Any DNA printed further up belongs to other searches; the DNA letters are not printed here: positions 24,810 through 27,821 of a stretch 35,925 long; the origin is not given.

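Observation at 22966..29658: A 6.7-kb cyclic-nucleotide-centred island splits the conserved rimM-trmD pair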

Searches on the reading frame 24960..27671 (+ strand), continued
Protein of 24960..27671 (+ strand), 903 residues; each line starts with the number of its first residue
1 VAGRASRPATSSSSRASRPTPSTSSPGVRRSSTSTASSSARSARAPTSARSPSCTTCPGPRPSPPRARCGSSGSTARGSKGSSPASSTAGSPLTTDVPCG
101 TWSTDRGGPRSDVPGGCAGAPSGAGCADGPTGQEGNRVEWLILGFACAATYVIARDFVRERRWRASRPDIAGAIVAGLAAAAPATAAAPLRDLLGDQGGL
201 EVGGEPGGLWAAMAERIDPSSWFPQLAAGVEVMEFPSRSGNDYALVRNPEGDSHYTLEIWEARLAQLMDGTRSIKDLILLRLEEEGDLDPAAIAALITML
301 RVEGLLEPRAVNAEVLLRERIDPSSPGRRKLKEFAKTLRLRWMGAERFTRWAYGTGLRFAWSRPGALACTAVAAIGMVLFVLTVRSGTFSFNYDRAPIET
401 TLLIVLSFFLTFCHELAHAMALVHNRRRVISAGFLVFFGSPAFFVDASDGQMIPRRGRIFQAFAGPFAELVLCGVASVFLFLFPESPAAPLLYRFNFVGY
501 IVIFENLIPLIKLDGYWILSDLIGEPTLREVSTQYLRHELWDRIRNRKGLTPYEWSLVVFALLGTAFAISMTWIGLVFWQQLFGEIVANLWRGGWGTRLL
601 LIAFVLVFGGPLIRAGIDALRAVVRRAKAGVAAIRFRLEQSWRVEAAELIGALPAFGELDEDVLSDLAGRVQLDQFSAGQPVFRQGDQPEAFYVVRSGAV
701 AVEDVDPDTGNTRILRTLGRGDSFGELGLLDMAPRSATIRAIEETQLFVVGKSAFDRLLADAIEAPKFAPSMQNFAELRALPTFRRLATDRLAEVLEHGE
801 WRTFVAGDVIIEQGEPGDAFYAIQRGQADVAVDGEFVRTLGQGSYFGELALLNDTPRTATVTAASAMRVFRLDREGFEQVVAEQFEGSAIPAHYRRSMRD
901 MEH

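Call 35: find_encoding_contigs(protein=P0028, flank=8000, max_places=2)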
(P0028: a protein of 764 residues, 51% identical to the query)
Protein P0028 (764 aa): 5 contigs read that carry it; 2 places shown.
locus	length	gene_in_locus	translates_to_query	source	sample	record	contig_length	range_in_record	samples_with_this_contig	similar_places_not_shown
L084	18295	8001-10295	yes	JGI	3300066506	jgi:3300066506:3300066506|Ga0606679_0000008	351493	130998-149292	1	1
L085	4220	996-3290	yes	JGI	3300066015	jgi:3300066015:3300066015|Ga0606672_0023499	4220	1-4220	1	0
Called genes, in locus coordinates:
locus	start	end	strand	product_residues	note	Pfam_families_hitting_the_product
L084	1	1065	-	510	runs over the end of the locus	PF05362:Lon_C (weak), PF13541:ChlI, PF01078:Mg_chelatase, PF07728:AAA_5, PF00158:Sigma54_activat (weak), PF00493:MCM (weak), PF13335:Mg_chelatase_C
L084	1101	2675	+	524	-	PF00282:Pyridoxal_deC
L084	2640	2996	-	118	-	PF08378:NERD (weak), PF02021:UPF0102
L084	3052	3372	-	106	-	PF10611:DUF2469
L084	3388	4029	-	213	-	PF01351:RNase_HII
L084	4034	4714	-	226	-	PF10502:Peptidase_S26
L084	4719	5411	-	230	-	PF01245:Ribosomal_L19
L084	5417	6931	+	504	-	PF13687:DUF4153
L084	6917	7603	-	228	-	PF01746:tRNA_m1G_MT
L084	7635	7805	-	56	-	-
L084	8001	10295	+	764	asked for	PF02163:Peptidase_M50 (weak), PF00027:cNMP_binding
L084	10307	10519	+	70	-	PF09947:DUF2180 (faint)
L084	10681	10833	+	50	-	-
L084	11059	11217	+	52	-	-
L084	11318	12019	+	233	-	PF00027:cNMP_binding, PF13545:HTH_Crp_2, PF00325:Crp (weak), PF25213:HVO_A0261_N (weak)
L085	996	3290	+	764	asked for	PF02163:Peptidase_M50 (weak), PF00027:cNMP_binding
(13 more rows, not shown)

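Call 36: find_encoding_contigs(protein=P0053, flank=8000, max_places=2)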
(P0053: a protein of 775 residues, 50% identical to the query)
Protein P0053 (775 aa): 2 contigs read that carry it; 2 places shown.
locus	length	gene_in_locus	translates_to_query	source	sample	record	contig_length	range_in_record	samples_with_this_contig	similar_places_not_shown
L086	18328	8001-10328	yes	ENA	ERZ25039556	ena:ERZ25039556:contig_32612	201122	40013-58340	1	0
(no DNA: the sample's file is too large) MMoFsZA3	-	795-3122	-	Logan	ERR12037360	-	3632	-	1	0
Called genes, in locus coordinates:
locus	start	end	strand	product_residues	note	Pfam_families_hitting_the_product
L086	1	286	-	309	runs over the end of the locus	PF02899:Phage_int_SAM_1, PF00589:Phage_integrase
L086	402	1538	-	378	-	PF02481:DNA_processg_A, PF18306:LDcluster4 (weak), PF17782:WHD_DprA (weak)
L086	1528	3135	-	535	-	PF05362:Lon_C, PF13541:ChlI, PF00158:Sigma54_activat (faint), PF01078:Mg_chelatase, PF07728:AAA_5, PF00493:MCM (weak), PF13335:Mg_chelatase_C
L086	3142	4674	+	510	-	PF00282:Pyridoxal_deC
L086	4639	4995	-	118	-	PF02021:UPF0102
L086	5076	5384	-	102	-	PF10611:DUF2469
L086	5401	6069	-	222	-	PF01351:RNase_HII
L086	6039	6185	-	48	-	PF10502:Peptidase_S26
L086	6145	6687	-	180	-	PF10502:Peptidase_S26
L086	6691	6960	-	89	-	-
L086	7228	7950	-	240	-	PF01746:tRNA_m1G_MT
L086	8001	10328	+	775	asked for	PF02163:Peptidase_M50 (faint), PF00027:cNMP_binding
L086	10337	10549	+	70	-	PF09947:DUF2180 (weak)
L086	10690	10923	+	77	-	-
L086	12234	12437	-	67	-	PF13083:KH_KhpA-B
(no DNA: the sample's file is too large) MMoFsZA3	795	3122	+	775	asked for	PF02163:Peptidase_M50 (faint), PF00027:cNMP_binding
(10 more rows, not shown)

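Call 37: predict_structure(alignment_id=A1)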
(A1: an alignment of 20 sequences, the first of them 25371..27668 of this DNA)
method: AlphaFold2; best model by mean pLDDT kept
length: 766 residues; sequences in the alignment: 20
mean_pLDDT: 73.8   pTM: 0.49
mean pLDDT of the five models: 73.8, 73.2, 68.7, 66.9, 65.8
residues with pLDDT >= 90: 116; 70-90: 370; 50-70: 206; < 50: 74
segments of 3 or more residues with pLDDT < 50: 1-5, 44-70, 72-80, 301-304, 625-632, 750-766
pLDDT, mean of each block of 10 residues (from residue 1): 51 72 73 65 47 40 38 44 77 85 79 82 90 88 77 80 86 64 66 72 76 87 86 93 89 63 67 83 87 69 58 74 81 91 89 85 73 52 62 67 80 77 69 62 56 68 63 55 72 67 74 73 69 84 88 88 86 80 84 72 91 80 45 62 80 81 90 91 92 91 90 85 92 90 65 36 32
secondary structure, 60 per line:
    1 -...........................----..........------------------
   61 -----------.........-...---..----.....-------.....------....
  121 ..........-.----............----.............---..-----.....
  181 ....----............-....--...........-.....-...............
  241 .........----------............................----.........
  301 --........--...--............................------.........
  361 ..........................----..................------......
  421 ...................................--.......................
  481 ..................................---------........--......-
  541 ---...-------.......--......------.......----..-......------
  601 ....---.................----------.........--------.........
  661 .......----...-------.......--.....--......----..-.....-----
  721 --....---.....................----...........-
elements in order (helices of 4 or more, strands of 3 or more residues): H2-28 H33-42 H72-80 E94-98 E106-110 E117-121 H122-130 H137-148 H153-165 H176-184 H189-200 E202-205 H208-218 H220-224 H226-249 H260-287 E292-300 E303-310 H318-345 H352-386 H391-408 H415-455 H458-514 H524-531 E534-539 E544-546 E554-560 E563-568 E575-581 H589-594 E601-604 E608-614 H615-624 H635-643 H652-661 E662-667 E672-674 E682-688 E691-695 E698-703 H711-715 E723-726 E730-736 H737-750 H755-765

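Call 39: search_solved_structures(query=A1, max_evalue=1, show_alignments=0)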
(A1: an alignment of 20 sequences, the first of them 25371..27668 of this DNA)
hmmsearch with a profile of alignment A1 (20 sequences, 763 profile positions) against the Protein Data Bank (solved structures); distinct sequences matched with E-value up to 1: 241 (the best 60 are shown).
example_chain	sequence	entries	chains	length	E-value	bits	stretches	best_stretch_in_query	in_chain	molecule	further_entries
5ezr_A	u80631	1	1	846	2.6e-64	220.9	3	518-750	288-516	cGMP-dependent protein kinase, putative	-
4rz7_A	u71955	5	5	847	2.6e-64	220.9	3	518-750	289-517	cGMP-dependent protein kinase, putative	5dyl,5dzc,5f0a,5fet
9p74_A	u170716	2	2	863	2.7e-64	220.8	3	518-750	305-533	cGMP-dependent protein kinase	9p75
5dyk_A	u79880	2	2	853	3.1e-63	217.3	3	518-748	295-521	CGMP-dependent protein kinase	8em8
9ya0_MA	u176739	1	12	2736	1.9e-62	214.7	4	583-746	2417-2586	PCR12, TGME49_219070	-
5kbf_A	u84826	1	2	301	4.5e-51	177.1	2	539-744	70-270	CAMP-dependent protein kinase regulatory subunit, putative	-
3of1_A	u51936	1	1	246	6.7e-45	156.7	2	641-746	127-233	cAMP-dependent protein kinase regulatory subunit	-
4din_B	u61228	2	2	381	1e-43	152.8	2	629-748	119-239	cAMP-dependent protein kinase type I-beta regulatory subunit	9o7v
1ne4_A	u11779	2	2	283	7e-43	150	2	629-748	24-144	cAMP-dependent protein kinase type I-alpha regulatory chain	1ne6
1rgs_A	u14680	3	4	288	7.4e-43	149.9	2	629-748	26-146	CAMP DEPENDENT PROTEIN KINASE | cAMP-dependent protein kinase type I-alpha regulatory chain | cAMP-dependent protein kinase type I-alpha regulatory subunit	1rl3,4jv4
5jr7_B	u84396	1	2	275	9.4e-43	149.6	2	629-748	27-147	cAMP-dependent protein kinase type I-alpha regulatory subunit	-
4mx3_A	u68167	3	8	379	2e-42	148.5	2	629-748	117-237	cAMP-dependent protein kinase type I-alpha regulatory subunit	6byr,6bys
6no7_B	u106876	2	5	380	2e-42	148.5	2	629-748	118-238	cAMP-dependent protein kinase type I-alpha regulatory subunit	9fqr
9edc_B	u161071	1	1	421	2.9e-42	148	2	629-748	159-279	cAMP-dependent protein kinase type I-alpha regulatory subunit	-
4x6r_B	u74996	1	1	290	4.2e-42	147.4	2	629-748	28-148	cAMP-dependent protein kinase type I-alpha regulatory subunit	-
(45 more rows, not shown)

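Call 41: fold_search(model_id=the predicted structure, library=pdb)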
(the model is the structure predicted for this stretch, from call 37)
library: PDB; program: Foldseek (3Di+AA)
matches with E <= 10: 1225; with E <= 0.001: 682
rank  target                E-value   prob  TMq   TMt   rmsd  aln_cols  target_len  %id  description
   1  5j3u                  9.4e-21  1.00  0.16  0.45  13.7       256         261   28  Co-crystal structure of the regulatory domain of Toxoplasma gondii PKA with cAMP (released 2016-04-20)
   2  4z07_C                1.1e-19  1.00  0.18  0.48  10.4       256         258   25  Co-crystal structure of the tandem CNB (CNB-A/B) domains of human PKG I beta with cGMP (released 2016-04-13)
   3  5kbf_A                1.3e-19  1.00  0.16  0.42  11.1       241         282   25  cAMP bound PfPKA-R (141-441) (released 2016-10-12)
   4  3of1                  2.6e-19  1.00  0.20  0.48   8.6       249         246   30  Crystal Structure of Bcy1, the Yeast Regulatory Subunit of PKA (released 2010-12-01)
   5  4z07_A                9.1e-19  1.00  0.18  0.45  10.5       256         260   25  Co-crystal structure of the tandem CNB (CNB-A/B) domains of human PKG I beta with cGMP (released 2016-04-13)
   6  6rsx                  9.6e-19  1.00  0.16  0.42  12.0       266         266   26  Regulatory Subunit of cAMP-dependant Protein Kinase A from Euglena gracilis at 1.6 A resolution (released 2020-10-28)
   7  1ne4                  1.2e-18  1.00  0.16  0.41  13.2       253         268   30  Crystal Structure of Rp-cAMP Binding R1a Subunit of cAMP-dependent Protein Kinase (released 2004-01-13)
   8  4wbb_A                8.3e-18  1.00  0.15  0.39  13.3       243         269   24  Single Turnover Autophosphorylation Cycle of the PKA RIIb Holoenzyme (released 2015-05-20)
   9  3shr_A                8.8e-18  1.00  0.16  0.39  15.1       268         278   24  Crystal Structure of cGMP-dependent Protein Kinase Reveals Novel Site of Interchain Communication (released 2011-09-21)
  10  3tnp_B                1.1e-17  1.00  0.16  0.39  13.2       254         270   24  Structure and Allostery of the PKA RIIb Tetrameric Holoenzyme (released 2012-02-01)
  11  5f0a                  1.2e-17  1.00  0.15  0.14  12.4       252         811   29  CRYSTAL STRUCTURE OF PVX_084705 WITH BOUND 1-tert-butyl-3-(3-chlorophenoxy)-1H-pyrazolo[3,4-d]pyrimidin-4-amine INHIBITO (released 2015-12-16)
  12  1rl3_B                1.2e-17  1.00  0.15  0.40  13.8       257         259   30  Crystal structure of cAMP-free R1a subunit of PKA (released 2004-07-06)
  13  4jva                  1.4e-17  1.00  0.16  0.45  16.3       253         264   24  Crystal Structure of RIIbeta(108-402) bound to HE33, a N6 di-propyl substituted cAMP analog (released 2013-09-18)
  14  5dyl                  1.4e-17  1.00  0.15  0.15  12.6       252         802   29  Crystal structure of the cGMP-dependent protein kinase PKG from Plasmodium Vivax - Apo form (released 2015-11-04)
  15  1rgs                  1.6e-17  1.00  0.15  0.41  13.1       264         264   30  REGULATORY SUBUNIT OF CAMP DEPENDENT PROTEIN KINASE (released 1996-12-07)
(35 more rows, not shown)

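Call 53: search_protein_families(library=padloc, proteins=[window:25371-27668:+], max_evalue=0.01)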
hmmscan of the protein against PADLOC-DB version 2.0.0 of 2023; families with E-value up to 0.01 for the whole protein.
window:25371-27668:+ (766 aa): 5 families
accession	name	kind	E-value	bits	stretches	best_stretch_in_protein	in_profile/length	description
PDLC02371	PycTIR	-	6.3e-24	82.8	2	656-746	31-122/288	-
PDLC00731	Effector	-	1.2e-23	81.6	2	656-746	34-125/306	TIR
PDLC00732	Effector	-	9.1e-18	62.2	2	656-745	30-120/301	TIR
PDLC00734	PycC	-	1.9e-17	61.5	2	653-743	23-119/374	Pycsar cyclase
PDLC00730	Effector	-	5.3e-10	37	1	657-747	51-143/299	TIR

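Call 61: search_protein_families(library=pfam, proteins=[L047:9947-13081:+, L047:8831-9472:+, L047:7419-8534:+, L047:13718-16192:-, L052:4811-8125:+, L052:8748-9596:+, L052:9708-10385:-, L052:10978-11955:-, L052:11966-14086:-], max_evalue=0.001)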
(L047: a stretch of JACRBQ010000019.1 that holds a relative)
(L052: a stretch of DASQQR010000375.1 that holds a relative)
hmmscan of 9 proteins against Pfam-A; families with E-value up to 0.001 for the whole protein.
L047:9947-13081:+ (1044 aa): 2 families
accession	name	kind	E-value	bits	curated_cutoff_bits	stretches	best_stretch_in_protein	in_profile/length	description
PF00027.35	cNMP_binding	-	1.5e-46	156.7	27.5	2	804-888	3-87/89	Cyclic nucleotide-binding domain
PF02163.28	Peptidase_M50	-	1.7e-05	24.7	27.2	0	221-294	6-100/221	Peptidase family M50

L047:8831-9472:+ (213 aa): 0 families

L047:7419-8534:+ (371 aa): 6 families
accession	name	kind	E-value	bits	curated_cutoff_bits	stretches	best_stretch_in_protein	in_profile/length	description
PF15902.12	Sortilin-Vps10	-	1.4e-16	60.7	33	2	214-306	23-113/446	Sortilin, neurotensin receptor 3,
PF02012.26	BNR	-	9.8e-12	43.5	27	0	65-75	1-11/12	BNR/Asp-box repeat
PF14870.12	PSII_BNR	-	2.1e-07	30.9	27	0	218-358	22-143/303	Photosynthesis system II assembly factor YCF48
PF13859.12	BNR_3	-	0.00019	21.4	27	0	341-363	199-221/308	BNR repeat-like domain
PF13088.12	BNR_2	-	0.00044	20.1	31.4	0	60-250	78-251/277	BNR repeat-like domain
PF13810.12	DUF4185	-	0.00094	18.9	39.5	0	125-149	127-151/309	Domain of unknown function (DUF4185)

L047:13718-16192:- (824 aa): 15 families
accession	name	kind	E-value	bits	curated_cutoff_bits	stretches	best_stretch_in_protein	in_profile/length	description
PF13424.12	TPR_12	-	6.3e-35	119.6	30.1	4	576-649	2-77/77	Tetratricopeptide repeat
PF13374.12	TPR_10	-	8.9e-23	80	27.5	3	577-609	2-34/42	Tetratricopeptide repeat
PF03704.23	BTAD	-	1.6e-14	55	22.1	1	2-56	92-146/146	Bacterial transcriptional activator domain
PF07719.23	TPR_2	-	2.9e-14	52.4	27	0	537-566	1-30/34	Tetratricopeptide repeat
PF00515.34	TPR_1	-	2.7e-13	49.5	27.8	0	657-688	1-32/34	Tetratricopeptide repeat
PF17874.7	TPR_MalT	-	6.7e-13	49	45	1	505-649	50-193/336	MalT-like TPR region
PF13176.12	TPR_7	-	3.1e-09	36.6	27.9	0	543-567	5-29/36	Tetratricopeptide repeat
PF13181.12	TPR_8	-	1.4e-08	34.7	25.7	0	619-646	3-30/34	Tetratricopeptide repeat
PF24885.1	TPR_NPHP3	-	2.1e-08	34.3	100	1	540-650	102-216/239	Nephrocystin-3 TPR domain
PF13401.12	AAA_22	-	5.7e-08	33.6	27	1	89-186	4-103/130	AAA domain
PF13191.12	AAA_16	-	1e-07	33.1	32.6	1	70-180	1-111/167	AAA ATPase domain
PF13431.12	TPR_17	-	1e-05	25.9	24.4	0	618-636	14-32/34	Tetratricopeptide repeat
PF05729.18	NACHT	-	0.00027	21.2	26.7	1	92-205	2-133/167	NACHT domain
PF14559.12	TPR_19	-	0.00034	21.3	25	0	549-599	3-47/68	Tetratricopeptide repeat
PF01637.24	ATPase_2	-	0.00062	20.1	33.2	0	71-117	1-47/225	ATPase domain predominantly from Archaea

L052:4811-8125:+ (1105 aa): 2 families
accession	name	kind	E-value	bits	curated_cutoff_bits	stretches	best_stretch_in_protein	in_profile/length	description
PF00027.35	cNMP_binding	-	1.8e-51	172.5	27.5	2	866-953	2-89/89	Cyclic nucleotide-binding domain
PF02163.28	Peptidase_M50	-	2e-05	24.5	27.2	1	228-304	5-102/221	Peptidase family M50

L052:8748-9596:+ (282 aa): 1 family
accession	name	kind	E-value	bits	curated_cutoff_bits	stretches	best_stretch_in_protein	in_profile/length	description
PF14407.11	Frankia_peptide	-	2.1e-13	50.8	48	1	8-63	4-61/63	Ribosomally synthesized peptide prototyped by Frankia Franean1_4349.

L052:9708-10385:- (225 aa): 2 families
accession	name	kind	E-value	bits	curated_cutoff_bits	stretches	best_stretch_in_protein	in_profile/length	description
PF00702.32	Hydrolase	-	1.5e-19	71.6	26.4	1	6-191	2-191/191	haloacid dehalogenase-like hydrolase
PF13419.12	HAD_2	-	5.3e-11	43.4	23.8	1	97-196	76-177/178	Haloacid dehalogenase-like hydrolase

L052:10978-11955:- (325 aa): 1 family
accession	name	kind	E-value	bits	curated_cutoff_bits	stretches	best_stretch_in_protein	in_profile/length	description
PF03320.18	FBPase_glpX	-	1e-111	373.2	27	1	7-318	1-307/307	Bacterial fructose-1,6-bisphosphatase, glpX-encoded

L052:11966-14086:- (706 aa): 4 families
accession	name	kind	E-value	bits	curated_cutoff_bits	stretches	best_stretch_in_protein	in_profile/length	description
PF00916.26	Sulfate_transp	-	6.7e-93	311.9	23.2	1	30-398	1-380/380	Sulfate permease family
PF00581.25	Rhodanese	-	2.6e-21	76.4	22.2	1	608-698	3-102/102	Rhodanese-like domain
PF01740.26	STAS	-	1.9e-16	60.2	22.6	1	449-548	4-100/106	STAS domain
PF16983.11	MFS_MOT1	-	9.3e-05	23.2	30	1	284-375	18-111/111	Molybdate transporter of MFS superfamily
